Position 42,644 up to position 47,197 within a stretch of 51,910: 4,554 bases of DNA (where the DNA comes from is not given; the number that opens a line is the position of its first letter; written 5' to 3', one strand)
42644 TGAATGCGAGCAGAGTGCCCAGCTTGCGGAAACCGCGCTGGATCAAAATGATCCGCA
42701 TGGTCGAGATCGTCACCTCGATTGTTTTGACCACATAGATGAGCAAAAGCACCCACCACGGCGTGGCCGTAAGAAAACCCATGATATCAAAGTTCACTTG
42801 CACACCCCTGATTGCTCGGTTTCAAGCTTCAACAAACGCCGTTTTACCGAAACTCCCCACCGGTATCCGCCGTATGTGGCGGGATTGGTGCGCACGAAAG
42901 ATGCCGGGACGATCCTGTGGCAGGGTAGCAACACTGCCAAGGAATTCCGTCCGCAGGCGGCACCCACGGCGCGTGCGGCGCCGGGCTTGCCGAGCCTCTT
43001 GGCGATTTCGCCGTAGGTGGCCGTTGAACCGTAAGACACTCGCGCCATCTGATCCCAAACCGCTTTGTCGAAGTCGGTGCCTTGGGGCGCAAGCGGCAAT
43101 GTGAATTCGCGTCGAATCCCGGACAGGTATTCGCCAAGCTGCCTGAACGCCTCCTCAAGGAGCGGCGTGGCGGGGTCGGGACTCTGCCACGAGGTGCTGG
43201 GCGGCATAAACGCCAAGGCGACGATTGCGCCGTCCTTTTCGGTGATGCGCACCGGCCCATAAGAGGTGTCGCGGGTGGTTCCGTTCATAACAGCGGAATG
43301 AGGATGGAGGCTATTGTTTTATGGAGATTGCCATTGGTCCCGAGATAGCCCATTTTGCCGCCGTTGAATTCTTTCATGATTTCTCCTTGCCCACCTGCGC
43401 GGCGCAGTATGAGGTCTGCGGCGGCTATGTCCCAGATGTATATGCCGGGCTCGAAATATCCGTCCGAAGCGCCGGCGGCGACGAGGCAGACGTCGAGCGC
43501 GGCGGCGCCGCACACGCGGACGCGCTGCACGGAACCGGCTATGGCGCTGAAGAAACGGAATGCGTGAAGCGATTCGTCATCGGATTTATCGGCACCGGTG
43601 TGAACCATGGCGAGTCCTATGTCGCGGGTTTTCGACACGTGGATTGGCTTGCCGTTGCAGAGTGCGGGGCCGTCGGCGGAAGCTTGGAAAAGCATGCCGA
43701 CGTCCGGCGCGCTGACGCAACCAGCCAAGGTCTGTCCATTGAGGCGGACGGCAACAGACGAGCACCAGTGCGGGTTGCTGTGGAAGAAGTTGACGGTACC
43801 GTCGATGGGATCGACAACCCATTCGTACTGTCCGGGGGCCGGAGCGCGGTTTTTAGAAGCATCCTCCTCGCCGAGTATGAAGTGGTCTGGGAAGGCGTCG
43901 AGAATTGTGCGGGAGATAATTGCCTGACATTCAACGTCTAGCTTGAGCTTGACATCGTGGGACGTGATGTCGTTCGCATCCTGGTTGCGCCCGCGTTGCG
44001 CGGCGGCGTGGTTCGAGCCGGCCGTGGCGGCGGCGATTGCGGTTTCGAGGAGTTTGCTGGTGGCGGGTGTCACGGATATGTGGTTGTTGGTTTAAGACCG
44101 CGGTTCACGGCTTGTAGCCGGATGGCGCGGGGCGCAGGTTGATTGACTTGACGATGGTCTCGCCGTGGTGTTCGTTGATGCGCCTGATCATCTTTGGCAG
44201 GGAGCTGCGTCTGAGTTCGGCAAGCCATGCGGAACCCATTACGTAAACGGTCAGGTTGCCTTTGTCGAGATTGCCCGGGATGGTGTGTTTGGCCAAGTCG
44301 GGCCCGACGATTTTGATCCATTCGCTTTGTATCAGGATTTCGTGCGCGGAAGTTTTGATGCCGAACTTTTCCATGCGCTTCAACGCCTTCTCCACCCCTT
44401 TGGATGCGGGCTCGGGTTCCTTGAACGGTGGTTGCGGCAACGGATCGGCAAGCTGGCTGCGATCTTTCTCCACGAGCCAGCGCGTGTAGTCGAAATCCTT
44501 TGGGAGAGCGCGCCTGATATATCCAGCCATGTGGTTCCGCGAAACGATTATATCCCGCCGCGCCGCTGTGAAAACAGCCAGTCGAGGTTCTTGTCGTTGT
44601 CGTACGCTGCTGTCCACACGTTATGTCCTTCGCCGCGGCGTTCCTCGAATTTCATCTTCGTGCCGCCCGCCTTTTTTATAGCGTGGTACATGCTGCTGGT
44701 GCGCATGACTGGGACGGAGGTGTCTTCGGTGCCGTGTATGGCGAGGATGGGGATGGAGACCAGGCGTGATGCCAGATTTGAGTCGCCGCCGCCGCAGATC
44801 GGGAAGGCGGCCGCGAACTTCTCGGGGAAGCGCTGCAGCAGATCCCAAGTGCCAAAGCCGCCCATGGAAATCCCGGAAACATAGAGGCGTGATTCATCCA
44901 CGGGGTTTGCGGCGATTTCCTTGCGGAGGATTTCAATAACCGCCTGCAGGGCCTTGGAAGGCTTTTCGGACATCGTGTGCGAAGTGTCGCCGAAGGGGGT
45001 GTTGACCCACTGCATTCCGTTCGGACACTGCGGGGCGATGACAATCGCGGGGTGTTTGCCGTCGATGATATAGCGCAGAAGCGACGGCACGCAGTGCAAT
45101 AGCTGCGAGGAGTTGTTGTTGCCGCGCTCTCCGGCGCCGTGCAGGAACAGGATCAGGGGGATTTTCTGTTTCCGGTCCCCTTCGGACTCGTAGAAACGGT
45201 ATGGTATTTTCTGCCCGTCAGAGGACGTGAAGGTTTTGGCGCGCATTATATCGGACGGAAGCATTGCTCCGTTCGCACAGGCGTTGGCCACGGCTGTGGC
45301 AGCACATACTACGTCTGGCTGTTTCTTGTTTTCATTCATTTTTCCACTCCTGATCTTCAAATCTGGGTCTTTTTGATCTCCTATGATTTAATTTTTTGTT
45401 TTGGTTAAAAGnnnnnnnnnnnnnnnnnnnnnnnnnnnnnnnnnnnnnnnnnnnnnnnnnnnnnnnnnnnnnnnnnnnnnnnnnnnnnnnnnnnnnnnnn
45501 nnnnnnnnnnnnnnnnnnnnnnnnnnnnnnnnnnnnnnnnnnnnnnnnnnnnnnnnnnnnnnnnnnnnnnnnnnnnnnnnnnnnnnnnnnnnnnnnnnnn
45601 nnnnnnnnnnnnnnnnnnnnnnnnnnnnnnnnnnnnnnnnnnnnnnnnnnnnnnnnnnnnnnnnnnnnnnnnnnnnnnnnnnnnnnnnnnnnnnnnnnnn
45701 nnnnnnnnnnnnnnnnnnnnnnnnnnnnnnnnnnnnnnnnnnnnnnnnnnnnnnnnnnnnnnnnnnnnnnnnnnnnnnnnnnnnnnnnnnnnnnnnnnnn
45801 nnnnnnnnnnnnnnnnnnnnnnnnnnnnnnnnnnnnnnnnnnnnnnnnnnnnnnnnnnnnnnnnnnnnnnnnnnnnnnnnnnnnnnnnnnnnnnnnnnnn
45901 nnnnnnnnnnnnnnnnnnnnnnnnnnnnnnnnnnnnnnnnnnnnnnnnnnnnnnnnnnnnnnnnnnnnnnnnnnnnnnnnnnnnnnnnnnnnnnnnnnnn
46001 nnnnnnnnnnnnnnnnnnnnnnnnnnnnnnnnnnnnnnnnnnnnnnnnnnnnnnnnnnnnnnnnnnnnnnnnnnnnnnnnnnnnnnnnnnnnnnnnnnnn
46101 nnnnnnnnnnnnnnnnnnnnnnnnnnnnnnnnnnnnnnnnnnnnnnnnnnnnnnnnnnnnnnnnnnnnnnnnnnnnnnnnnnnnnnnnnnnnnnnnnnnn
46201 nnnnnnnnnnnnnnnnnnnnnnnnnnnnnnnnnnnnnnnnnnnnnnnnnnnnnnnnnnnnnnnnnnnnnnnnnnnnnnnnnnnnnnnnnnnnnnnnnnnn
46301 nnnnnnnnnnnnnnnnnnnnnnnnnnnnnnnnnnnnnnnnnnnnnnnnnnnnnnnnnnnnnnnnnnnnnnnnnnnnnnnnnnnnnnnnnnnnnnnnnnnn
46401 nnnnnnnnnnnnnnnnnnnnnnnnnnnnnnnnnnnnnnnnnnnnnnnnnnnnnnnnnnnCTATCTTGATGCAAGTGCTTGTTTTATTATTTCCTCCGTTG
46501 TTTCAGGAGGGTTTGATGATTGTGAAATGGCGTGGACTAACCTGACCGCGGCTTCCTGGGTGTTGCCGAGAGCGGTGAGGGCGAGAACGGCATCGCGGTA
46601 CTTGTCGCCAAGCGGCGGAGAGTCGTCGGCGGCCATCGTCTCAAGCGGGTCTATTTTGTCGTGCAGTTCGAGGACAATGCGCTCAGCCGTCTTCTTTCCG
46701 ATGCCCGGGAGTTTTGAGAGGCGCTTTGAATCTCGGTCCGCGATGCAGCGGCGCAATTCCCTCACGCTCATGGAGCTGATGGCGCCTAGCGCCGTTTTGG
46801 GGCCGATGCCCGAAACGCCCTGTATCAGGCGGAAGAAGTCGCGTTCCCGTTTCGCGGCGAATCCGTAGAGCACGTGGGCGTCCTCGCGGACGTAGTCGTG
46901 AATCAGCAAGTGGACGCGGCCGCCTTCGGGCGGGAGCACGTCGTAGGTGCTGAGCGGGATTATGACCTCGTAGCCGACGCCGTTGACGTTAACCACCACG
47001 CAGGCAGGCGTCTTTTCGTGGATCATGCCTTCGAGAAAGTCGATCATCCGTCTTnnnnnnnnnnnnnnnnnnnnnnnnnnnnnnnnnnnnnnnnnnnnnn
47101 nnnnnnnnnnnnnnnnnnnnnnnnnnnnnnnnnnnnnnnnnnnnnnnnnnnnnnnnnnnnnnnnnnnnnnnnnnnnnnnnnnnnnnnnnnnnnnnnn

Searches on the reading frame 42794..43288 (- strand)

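Call 66: search_protein_families(library=pfam, proteins=[window:42794-43288:-], max_evalue=0.001)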
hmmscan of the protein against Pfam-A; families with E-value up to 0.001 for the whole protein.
window:42794-43288:- (164 aa): 2 families
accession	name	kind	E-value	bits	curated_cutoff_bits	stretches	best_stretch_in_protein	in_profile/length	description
PF01035.26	DNA_binding_1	-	5.4e-27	93.9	27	1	72-157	1-80/81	6-O-methylguanine DNA methyltransferase, DNA binding domain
PF02870.21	Methyltransf_1N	-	1.9e-07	32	21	1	5-68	5-71/71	6-O-methylguanine DNA methyltransferase, ribonuclease-like domain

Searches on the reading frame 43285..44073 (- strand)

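Call 66: search_protein_families(library=pfam, proteins=[window:43285-44073:-], max_evalue=0.001)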
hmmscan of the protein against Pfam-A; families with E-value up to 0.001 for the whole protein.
window:43285-44073:- (262 aa): 1 family
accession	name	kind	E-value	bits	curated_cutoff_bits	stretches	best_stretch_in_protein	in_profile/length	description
PF00459.30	Inositol_P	-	3.3e-44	151.8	27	1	7-229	4-234/271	Inositol monophosphatase family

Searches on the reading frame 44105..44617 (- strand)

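Call 66: search_protein_families(library=pfam, proteins=[window:44105-44617:-], max_evalue=0.001)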
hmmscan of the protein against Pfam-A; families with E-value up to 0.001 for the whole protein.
window:44105-44617:- (170 aa): 1 family
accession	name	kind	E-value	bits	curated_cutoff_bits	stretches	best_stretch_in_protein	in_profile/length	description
PF05258.17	DciA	-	6.6e-15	55.5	24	1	84-160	12-88/89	Dna[CI] antecedent, DciA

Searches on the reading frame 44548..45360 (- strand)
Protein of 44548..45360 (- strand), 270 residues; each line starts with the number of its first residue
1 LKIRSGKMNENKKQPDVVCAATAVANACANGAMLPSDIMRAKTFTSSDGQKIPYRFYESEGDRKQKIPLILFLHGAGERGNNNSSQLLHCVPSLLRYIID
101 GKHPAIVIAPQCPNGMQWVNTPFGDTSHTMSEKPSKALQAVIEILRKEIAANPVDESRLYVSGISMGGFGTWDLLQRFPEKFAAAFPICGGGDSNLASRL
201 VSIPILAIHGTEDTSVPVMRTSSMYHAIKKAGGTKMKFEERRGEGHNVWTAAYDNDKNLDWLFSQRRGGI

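Call 66: search_protein_families(library=pfam, proteins=[window:44548-45360:-], max_evalue=0.001)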
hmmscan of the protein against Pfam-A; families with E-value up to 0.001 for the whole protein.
window:44548-45360:- (270 aa): 6 families
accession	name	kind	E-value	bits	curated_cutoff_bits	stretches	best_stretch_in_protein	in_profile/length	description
PF02230.22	Abhydrolase_2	-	3.5e-12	47.1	23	1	63-250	10-203/217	Phospholipase/Carboxylesterase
PF00326.27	Peptidase_S9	-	1.8e-10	41.2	22.6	1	201-255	143-196/213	Prolyl oligopeptidase family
PF01738.24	DLH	-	1.3e-05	25.3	21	1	127-232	63-173/217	Dienelactone hydrolase family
PF12740.14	PETase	-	2e-05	24.5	28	1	128-246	97-211/263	PET hydrolase-like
PF12146.15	Hydrolase_4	-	0.00052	19.8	27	0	152-185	71-104/239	Serine aminopeptidase, S33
PF20434.5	BD-FAE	-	0.00088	19.3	26.8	0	203-226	190-213/215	BD-FAE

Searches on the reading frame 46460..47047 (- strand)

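Call 66: search_protein_families(library=pfam, proteins=[window:46460-47047:-], max_evalue=0.001)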
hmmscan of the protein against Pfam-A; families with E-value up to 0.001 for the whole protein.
window:46460-47047:- (195 aa): 7 families
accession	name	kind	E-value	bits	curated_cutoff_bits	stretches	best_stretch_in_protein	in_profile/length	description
PF01330.27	RuvA_N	-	2e-20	73.1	23.6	1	1-62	1-61/61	RuvA N terminal domain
PF14520.12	HHH_5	-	1.2e-16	61.4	27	1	72-130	1-57/57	Helix-hairpin-helix domain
PF21176.3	RecR_HhH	-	1.1e-08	35.2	27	1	109-128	7-26/45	RecR, helix-hairpin-helix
PF07499.19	RuvA_C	-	3.9e-08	34.1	24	1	149-193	2-44/47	RuvA, C-terminal domain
PF00633.29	HHH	-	8.2e-08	32.2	24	1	110-125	13-28/30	Helix-hairpin-helix motif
PF01367.25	5_3_exonuc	-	0.00063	20.6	40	0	75-93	20-38/97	5'-3' exonuclease, C-terminal SAM fold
PF12836.13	HHH_3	-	0.0008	19.9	27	0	108-125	14-31/65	Helix-hairpin-helix motif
